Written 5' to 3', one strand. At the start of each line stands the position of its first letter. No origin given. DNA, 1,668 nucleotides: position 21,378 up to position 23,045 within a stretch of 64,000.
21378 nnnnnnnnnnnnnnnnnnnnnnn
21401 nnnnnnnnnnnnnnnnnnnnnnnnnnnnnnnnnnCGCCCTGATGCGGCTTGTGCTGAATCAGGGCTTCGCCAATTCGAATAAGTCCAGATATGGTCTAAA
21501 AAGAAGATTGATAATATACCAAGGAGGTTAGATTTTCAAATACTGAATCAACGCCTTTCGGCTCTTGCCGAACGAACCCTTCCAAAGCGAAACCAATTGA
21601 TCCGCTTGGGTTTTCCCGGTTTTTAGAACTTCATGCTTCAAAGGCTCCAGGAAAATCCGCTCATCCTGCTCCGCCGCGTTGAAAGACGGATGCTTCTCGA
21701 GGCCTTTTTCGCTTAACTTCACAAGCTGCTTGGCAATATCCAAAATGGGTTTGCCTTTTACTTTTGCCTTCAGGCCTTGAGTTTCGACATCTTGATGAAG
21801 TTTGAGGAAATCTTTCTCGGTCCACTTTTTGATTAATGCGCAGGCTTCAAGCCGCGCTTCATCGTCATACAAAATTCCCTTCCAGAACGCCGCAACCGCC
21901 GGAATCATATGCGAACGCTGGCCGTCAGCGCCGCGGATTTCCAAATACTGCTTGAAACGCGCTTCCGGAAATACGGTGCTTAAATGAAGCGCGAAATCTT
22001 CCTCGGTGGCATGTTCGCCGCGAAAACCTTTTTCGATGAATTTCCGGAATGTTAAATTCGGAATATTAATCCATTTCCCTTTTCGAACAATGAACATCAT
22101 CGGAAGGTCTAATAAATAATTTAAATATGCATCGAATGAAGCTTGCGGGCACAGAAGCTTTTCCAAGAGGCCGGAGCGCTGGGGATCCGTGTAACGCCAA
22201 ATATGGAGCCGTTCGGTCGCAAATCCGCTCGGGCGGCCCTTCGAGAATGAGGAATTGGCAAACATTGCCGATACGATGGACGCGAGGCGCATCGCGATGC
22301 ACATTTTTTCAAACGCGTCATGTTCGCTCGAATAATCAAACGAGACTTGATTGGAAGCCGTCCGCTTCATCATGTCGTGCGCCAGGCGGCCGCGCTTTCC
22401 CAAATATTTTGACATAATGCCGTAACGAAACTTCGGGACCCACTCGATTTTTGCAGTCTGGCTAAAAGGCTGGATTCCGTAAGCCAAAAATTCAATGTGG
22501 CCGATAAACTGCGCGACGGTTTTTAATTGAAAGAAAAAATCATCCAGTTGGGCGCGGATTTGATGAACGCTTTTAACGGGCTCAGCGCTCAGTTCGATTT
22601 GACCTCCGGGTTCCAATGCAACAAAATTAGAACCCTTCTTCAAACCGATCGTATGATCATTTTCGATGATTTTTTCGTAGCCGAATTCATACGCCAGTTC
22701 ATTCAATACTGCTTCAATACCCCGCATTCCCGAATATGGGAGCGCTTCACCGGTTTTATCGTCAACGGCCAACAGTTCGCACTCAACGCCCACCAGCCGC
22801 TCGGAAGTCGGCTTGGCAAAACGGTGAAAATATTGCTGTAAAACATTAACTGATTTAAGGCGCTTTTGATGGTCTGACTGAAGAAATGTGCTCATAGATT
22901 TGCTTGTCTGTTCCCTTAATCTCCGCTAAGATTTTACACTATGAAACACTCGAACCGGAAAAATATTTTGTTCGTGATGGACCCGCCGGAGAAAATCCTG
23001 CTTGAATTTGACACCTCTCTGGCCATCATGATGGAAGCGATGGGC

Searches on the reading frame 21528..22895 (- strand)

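Call 75: search_protein_families(library=pfam, proteins=[window:21528-22895:-], max_evalue=0.00001)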
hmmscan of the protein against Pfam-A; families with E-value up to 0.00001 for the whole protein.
window:21528-22895:- (455 aa): 1 family
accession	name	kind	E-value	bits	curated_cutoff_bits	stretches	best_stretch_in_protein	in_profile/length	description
PF04107.18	GCS2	-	1.3e-48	166.3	21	1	63-358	9-290/291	Glutamate-cysteine ligase family 2(GCS2)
